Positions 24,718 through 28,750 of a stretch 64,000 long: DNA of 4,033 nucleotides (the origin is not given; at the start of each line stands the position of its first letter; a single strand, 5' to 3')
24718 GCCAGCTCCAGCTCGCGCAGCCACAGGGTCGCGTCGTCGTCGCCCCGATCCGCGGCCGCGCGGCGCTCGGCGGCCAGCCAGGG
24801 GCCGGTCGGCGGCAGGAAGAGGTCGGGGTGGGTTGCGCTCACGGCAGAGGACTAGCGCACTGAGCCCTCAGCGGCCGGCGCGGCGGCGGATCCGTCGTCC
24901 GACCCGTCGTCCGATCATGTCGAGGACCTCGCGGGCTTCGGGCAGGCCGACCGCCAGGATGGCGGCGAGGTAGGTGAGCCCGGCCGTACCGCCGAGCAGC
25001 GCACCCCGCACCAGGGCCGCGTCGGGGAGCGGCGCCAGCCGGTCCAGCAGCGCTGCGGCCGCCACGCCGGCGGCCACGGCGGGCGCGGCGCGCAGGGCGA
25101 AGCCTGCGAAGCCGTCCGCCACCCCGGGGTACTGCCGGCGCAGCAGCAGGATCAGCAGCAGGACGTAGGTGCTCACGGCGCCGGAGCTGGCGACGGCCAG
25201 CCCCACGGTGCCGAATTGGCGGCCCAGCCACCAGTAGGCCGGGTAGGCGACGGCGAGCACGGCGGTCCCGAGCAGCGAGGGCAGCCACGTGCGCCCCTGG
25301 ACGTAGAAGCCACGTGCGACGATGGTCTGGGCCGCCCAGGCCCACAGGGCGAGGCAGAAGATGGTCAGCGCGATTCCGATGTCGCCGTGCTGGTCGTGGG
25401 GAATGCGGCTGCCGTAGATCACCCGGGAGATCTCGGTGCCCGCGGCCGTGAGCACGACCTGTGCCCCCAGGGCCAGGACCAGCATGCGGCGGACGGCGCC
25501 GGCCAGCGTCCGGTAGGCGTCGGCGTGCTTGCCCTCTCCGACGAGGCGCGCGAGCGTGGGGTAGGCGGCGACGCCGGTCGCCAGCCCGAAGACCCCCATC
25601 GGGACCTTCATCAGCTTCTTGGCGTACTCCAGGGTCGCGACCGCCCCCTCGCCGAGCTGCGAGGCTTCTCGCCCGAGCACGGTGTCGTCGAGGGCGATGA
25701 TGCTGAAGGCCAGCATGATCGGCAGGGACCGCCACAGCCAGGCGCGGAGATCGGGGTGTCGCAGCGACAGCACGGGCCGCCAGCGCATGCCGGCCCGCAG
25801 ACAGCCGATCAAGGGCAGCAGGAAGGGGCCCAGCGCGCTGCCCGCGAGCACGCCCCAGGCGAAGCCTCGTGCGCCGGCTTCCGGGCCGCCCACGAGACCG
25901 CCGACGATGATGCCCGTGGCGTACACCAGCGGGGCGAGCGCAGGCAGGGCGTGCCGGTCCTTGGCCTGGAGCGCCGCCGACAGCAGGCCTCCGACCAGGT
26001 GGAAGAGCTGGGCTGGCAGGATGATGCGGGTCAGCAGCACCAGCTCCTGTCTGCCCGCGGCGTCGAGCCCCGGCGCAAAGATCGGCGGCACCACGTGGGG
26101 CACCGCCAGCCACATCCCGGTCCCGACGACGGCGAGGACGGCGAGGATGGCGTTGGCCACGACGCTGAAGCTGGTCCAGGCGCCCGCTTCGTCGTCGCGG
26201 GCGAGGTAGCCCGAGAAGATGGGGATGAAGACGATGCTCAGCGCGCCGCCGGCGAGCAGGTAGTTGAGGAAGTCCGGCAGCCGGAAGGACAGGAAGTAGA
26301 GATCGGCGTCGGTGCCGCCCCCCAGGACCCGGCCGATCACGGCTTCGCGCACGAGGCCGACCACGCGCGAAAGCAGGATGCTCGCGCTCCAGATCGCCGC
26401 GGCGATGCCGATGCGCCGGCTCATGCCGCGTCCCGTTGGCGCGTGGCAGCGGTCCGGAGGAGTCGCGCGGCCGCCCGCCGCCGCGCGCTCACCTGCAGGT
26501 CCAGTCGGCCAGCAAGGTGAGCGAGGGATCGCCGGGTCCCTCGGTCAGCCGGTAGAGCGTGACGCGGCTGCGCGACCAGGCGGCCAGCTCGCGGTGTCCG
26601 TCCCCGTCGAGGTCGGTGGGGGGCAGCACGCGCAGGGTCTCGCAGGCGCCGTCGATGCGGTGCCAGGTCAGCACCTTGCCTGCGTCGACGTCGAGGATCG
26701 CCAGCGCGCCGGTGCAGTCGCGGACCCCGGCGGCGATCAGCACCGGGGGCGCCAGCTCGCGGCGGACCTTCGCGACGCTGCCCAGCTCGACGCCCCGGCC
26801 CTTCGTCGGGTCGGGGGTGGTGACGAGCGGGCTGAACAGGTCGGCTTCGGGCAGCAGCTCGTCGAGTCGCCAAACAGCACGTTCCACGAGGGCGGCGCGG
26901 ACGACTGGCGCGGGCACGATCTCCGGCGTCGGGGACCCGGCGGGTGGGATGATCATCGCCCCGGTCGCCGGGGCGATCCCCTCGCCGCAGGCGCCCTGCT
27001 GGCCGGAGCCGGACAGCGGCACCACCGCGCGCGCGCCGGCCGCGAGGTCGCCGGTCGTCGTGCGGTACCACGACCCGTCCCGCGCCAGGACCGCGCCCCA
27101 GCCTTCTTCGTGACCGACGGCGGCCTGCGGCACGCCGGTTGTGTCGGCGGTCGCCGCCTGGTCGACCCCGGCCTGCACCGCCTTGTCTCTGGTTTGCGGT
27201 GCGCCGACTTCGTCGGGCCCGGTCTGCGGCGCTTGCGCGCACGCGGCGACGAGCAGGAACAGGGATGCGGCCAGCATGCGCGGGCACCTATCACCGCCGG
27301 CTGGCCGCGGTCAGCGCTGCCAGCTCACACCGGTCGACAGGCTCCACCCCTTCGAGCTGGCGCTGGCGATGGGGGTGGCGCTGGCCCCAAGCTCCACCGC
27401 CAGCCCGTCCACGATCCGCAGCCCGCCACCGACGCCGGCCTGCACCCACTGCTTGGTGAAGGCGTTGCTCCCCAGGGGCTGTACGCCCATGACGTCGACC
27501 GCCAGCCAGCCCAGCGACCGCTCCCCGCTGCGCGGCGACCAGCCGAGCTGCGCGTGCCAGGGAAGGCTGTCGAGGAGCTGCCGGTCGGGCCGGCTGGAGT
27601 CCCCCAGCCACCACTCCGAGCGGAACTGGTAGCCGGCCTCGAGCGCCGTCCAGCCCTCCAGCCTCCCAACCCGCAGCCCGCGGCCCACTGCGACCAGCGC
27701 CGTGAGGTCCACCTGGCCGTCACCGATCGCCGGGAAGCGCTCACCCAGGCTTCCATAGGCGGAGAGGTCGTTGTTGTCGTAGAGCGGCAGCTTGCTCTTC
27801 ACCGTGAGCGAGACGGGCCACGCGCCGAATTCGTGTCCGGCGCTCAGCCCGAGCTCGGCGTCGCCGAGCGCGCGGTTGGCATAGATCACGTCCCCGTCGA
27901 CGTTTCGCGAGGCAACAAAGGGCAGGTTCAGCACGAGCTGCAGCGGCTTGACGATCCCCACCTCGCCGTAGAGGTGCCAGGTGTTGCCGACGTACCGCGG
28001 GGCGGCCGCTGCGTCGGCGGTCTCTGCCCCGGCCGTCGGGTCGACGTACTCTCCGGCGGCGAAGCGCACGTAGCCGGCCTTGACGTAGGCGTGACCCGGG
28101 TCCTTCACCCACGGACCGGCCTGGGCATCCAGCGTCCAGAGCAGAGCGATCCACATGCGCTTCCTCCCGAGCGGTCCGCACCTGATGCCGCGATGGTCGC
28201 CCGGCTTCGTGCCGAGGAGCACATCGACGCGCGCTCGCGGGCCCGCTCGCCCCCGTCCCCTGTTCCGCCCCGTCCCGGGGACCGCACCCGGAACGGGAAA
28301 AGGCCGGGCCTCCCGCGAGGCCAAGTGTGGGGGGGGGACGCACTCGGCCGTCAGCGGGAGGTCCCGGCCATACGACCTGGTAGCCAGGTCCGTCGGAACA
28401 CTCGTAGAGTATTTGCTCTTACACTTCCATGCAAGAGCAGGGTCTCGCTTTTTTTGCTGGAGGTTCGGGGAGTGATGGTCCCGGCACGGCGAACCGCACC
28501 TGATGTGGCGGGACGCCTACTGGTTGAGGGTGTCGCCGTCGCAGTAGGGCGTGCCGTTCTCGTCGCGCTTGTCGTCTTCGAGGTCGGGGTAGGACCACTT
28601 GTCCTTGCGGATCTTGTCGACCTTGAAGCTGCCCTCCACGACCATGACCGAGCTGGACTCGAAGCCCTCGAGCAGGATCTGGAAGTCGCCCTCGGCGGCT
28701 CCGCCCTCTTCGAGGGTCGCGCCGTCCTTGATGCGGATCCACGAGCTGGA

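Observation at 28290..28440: Candidate small RNA or regulatory element in the only AT-rich intergenic patch: sigma-70-like promoter followed by a long-stem terminator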

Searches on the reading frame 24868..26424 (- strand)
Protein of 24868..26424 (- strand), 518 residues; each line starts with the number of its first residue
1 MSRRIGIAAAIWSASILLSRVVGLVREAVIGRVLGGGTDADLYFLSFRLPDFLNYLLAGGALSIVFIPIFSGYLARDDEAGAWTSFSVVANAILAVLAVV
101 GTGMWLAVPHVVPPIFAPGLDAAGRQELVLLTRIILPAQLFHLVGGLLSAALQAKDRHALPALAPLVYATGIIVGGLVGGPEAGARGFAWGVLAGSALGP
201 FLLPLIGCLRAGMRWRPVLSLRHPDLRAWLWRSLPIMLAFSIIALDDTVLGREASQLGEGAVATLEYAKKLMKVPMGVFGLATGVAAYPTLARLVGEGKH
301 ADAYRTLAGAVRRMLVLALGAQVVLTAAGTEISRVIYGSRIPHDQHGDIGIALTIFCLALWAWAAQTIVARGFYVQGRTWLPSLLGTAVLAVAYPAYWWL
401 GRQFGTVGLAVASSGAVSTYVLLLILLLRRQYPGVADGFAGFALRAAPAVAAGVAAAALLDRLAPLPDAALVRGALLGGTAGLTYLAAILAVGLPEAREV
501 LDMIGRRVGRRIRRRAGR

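Call 15: search_protein_families(library=pfam, proteins=[window:24868-26424:-], max_evalue=0.01)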
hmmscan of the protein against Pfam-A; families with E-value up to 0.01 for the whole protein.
window:24868-26424:- (518 aa): 2 families
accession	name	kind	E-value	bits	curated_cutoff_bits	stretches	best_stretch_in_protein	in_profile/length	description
PF03023.19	MurJ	-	4.1e-60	204.1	27.4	1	32-446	3-417/451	Lipid II flippase MurJ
PF12670.12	DUF3792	-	0.001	19.7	31.3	1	147-201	21-78/115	Protein of unknown function (DUF3792)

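Call 78: search_protein_families(library=ncbifam, proteins=[window:24868-26424:-], max_evalue=0.01)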
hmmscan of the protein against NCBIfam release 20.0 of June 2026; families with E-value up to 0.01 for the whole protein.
window:24868-26424:- (518 aa): 2 families
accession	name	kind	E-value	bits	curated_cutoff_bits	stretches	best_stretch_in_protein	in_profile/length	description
TIGR01695.1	murJ_mviN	equivalog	9.3e-71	239.1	235.55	1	9-486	6-486/506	murein biosynthesis integral membrane protein MurJ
TIGR04086.1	TIGR04086_membr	hypoth_equivalog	0.0007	19.7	30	1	143-197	19-72/115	TIGR04086 family membrane protein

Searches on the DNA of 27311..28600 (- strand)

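Call 5: search_rna_families(source=window, start=28100, end=28600, threshold=evalue, max_evalue=10, show_alignments=5)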
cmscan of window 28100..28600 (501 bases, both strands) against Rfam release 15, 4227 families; matches with E-value up to 10: 2.
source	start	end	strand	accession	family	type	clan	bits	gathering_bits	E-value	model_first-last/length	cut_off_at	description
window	28298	28373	-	RF00997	mir-942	Gene; miRNA;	-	21.7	100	0.11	1-86/86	no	mir-942 microRNA precursor family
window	28297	28353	-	RF02833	Scr3202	Gene; sRNA;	-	19.2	52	2.3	1-95/95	no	Streptomyces RNA 3202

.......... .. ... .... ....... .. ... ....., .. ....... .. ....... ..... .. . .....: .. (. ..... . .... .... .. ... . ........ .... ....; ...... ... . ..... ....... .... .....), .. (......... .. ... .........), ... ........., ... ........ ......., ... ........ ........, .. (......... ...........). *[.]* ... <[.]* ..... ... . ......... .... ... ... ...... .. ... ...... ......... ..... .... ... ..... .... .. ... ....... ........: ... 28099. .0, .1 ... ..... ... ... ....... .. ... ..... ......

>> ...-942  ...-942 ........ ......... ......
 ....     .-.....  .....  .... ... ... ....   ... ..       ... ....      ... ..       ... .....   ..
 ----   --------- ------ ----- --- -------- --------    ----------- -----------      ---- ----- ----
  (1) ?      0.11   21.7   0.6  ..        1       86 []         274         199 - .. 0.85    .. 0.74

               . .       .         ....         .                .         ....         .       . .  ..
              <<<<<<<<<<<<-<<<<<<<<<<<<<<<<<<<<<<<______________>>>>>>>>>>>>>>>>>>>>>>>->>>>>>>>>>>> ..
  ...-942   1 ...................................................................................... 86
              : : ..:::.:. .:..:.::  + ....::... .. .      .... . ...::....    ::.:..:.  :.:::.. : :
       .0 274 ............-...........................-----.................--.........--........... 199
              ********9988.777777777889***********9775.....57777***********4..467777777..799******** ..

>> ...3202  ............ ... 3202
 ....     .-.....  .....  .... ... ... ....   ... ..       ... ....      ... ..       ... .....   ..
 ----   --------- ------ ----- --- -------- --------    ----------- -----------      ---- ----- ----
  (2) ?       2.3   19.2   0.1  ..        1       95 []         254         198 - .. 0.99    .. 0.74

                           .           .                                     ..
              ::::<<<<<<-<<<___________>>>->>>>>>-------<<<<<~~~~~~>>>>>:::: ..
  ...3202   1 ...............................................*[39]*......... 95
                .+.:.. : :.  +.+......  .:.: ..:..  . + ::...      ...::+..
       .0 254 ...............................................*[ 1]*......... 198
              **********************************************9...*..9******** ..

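Call 49: build_rna_model(alignment_id=A2, structure=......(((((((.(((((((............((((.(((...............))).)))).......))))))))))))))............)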
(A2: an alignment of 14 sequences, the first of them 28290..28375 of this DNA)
Model R1 built from alignment A2 (14 sequences, 97 columns); structure: as given.
model positions 88; base pairs 21; branch points 0; effective number of sequences 2.3; information 0.647 bits per position. Calibrated on 0.2 Mb of random sequence (short: E-values are rough).
structure used (alignment columns):
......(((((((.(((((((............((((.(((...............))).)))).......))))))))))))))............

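Call 50: search_with_rna_model(model_id=R1, sources=[window, L001, L002, L003, L004, L006, L007, L009, L010, L011, L012, L013, L014, L015, L016, L017, L018, L019], max_evalue=1, make_alignment=true)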
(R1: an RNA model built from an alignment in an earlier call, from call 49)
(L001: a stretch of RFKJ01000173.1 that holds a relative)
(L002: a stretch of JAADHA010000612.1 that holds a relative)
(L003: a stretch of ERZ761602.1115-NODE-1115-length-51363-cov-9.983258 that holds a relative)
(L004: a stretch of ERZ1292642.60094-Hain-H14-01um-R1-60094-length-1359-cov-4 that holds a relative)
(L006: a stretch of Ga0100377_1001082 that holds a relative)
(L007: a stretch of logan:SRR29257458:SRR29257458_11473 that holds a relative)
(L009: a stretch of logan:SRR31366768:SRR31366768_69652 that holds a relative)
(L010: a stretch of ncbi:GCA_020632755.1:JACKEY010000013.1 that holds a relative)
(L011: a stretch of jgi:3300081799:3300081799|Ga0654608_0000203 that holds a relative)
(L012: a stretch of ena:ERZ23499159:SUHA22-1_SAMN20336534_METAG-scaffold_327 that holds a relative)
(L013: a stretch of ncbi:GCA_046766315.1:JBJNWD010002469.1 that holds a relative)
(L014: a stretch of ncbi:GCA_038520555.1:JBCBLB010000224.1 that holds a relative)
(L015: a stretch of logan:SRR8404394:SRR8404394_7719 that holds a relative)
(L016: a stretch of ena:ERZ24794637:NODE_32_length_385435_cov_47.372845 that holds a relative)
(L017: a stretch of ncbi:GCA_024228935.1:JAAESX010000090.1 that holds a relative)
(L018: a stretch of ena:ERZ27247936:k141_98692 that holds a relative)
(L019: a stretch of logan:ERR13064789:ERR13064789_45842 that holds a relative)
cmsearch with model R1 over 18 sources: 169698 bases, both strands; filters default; matches with E-value up to 1: 29.
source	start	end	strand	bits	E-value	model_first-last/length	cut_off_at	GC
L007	2858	2944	+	98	3e-25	1-88/88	no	0.69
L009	2817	2903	+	96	1.1e-24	1-88/88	no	0.7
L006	9735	9822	-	93.4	5.9e-24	1-88/88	no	0.7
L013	2865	2952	+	91.8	1.7e-23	1-88/88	no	0.69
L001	2762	2846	+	90.7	3.6e-23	1-88/88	no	0.72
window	28290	28375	-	90.5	3.9e-23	1-88/88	no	0.73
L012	2783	2870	+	88.9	1.1e-22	1-88/88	no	0.66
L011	2770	2855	+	81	2e-20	1-88/88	no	0.66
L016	2864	2950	+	79.9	4.2e-20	1-88/88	no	0.62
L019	2823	2914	+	72.1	6.7e-18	1-88/88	no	0.67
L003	1918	2004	-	70.5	2e-17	1-88/88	no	0.71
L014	2838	2931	+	69.7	3.3e-17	1-88/88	no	0.65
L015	2831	2921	+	68.8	5.7e-17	1-88/88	no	0.65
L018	2824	2906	+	68.1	9.4e-17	1-88/88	no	0.63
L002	1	43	+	30.2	5.2e-06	46-88/88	5'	0.65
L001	2756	2840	-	26.7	5.3e-05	1-88/88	no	0.73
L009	2811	2897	-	24.7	0.0002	1-88/88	no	0.71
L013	2859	2946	-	24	0.00031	1-88/88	no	0.72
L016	2858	2944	-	22.7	0.00073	1-88/88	no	0.64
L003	1924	2010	+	21.9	0.0012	1-88/88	no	0.7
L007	2852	2938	-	20.5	0.003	1-88/88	no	0.71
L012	2777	2864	-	19.5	0.0059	1-88/88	no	0.69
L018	2818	2900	-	19.4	0.0063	1-88/88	no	0.67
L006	9741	9828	+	17.8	0.018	1-88/88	no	0.72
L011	2764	2849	-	16.4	0.044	1-88/88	no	0.69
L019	2817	2908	-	16.2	0.051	1-88/88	no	0.7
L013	2957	3051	-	12.5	0.57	1-88/88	no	0.73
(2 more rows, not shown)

Alignment A3: 29 matches aligned to the model, 129 columns, each read 5' to 3' on its own strand. Consensus structure (alignment columns), stored with it:
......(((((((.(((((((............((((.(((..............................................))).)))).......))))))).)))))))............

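Call 51: search_with_rna_model(model_id=R1, sources=[window, L001, L003, L006, L007, L009, L011, L012, L013, L014, L015, L016, L018, L019], max_evalue=1e-10, make_alignment=true)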
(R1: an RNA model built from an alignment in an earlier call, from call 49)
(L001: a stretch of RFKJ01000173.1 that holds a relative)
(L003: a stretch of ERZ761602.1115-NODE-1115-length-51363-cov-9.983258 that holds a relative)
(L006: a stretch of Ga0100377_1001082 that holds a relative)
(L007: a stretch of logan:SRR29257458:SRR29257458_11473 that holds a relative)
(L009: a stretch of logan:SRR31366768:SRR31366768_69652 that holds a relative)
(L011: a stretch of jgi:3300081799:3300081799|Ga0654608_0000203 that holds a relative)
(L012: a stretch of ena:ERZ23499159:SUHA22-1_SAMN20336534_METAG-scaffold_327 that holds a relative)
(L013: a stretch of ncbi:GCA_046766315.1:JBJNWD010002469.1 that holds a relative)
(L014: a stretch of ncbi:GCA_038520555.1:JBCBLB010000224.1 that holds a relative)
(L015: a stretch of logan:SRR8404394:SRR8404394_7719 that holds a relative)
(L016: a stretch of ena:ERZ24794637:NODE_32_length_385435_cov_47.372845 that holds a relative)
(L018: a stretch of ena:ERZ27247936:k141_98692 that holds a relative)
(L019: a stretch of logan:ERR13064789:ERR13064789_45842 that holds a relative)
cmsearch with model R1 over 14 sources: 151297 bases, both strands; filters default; matches with E-value up to 1e-10: 14.
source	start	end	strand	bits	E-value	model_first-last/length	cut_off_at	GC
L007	2858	2944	+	98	2.7e-25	1-88/88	no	0.69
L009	2817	2903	+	96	9.8e-25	1-88/88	no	0.7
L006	9735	9822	-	93.4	5.2e-24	1-88/88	no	0.7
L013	2865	2952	+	91.8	1.5e-23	1-88/88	no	0.69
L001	2762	2846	+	90.7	3.2e-23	1-88/88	no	0.72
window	28290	28375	-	90.5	3.5e-23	1-88/88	no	0.73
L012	2783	2870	+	88.9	1e-22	1-88/88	no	0.66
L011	2770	2855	+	81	1.8e-20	1-88/88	no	0.66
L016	2864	2950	+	79.9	3.8e-20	1-88/88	no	0.62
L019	2823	2914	+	72.1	6e-18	1-88/88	no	0.67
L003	1918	2004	-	70.5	1.8e-17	1-88/88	no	0.71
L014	2838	2931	+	69.7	3e-17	1-88/88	no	0.65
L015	2831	2921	+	68.8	5.1e-17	1-88/88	no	0.65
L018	2824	2906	+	68.1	8.4e-17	1-88/88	no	0.63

Alignment A4: 14 matches aligned to the model, 101 columns, each read 5' to 3' on its own strand. Consensus structure (alignment columns), stored with it:
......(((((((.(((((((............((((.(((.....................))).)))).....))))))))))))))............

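Call 73: search_rna_families(sources=[L001, L002, L003, L006, L007, L009, L010, L011, L012, L013, L014, L015, L016, L017, L018, L019], threshold=gathering)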
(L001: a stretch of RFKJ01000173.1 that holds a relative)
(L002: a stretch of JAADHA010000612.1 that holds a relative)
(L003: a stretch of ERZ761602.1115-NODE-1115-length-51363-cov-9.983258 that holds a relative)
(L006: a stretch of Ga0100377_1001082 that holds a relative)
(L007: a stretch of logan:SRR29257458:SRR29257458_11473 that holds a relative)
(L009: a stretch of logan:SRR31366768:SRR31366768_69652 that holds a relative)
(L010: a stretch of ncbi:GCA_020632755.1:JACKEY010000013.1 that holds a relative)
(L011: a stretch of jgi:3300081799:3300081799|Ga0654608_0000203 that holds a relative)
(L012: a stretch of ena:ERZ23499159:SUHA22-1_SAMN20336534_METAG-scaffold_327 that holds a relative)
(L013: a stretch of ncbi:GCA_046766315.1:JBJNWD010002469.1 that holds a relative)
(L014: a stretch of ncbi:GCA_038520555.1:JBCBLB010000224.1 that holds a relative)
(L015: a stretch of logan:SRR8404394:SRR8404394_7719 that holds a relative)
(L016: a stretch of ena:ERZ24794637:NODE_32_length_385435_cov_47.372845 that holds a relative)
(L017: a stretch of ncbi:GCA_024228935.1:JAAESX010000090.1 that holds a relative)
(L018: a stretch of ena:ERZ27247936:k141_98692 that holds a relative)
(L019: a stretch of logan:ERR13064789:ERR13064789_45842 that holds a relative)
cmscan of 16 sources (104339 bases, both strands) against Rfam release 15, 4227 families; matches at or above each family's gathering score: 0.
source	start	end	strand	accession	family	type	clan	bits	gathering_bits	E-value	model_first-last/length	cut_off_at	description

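Call 74: search_rna_families(source=L016, start=2800, end=3000, threshold=evalue, max_evalue=10)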
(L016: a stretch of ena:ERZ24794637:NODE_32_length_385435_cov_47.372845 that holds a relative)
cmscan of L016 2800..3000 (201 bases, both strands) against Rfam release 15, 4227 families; matches with E-value up to 10: 5.
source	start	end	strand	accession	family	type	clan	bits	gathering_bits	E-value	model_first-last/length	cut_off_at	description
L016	2853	2934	-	RF01768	flavi_FSE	Cis-reg; frameshift_element;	-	19.7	43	0.016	1-62/62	no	ribosomal frameshift site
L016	2869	2939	-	RF03626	mir-9791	Gene; miRNA;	-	16.9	70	0.52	1-79/79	no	mir-9791 microRNA precursor family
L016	2860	2947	+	RF03629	mir-641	Gene; miRNA;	-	16.6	100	1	1-98/98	no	mir-641 microRNA precursor family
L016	2912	2933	-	RF01081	SBWMV1_UPD-PKe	Cis-reg;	-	16.1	38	1.5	1-26/26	no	Pseudoknot of upstream pseudoknot domain (UPD) of the 3'UTR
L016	2928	2954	-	RF01420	snoR113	Gene; snRNA; snoRNA; CD-box;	-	12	47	5.9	1-103/103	no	Small nucleolar RNA snoR113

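Call 75: search_rna_families(source=L019, start=2740, end=2940, threshold=evalue, max_evalue=10)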
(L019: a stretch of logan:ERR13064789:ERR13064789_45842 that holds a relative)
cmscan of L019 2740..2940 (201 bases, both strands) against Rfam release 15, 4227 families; matches with E-value up to 10: 5.
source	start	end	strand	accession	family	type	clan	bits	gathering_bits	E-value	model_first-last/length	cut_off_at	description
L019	2835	2897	-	RF03506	mir-587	Gene; miRNA;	-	17.6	80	0.26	1-74/74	no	mir-587 microRNA precursor family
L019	2760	2822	-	RF01278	SNORD109A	Gene; snRNA; snoRNA; CD-box;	CL00069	14.7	35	2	1-67/67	no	Small nucleolar RNA SNORD109A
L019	2822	2908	+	RF02344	ar14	Gene; sRNA;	-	14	58.8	1.1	1-123/123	no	Alphaproteobacterial ar14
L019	2829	2902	-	RF01920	mir-764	Gene; miRNA;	-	12.9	82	8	20-67/85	no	mir-764 microRNA precursor family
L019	2791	2833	-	RF03061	uxuA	Gene; sRNA;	-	12.9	66.8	8.5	1-89/89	no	uxuA RNA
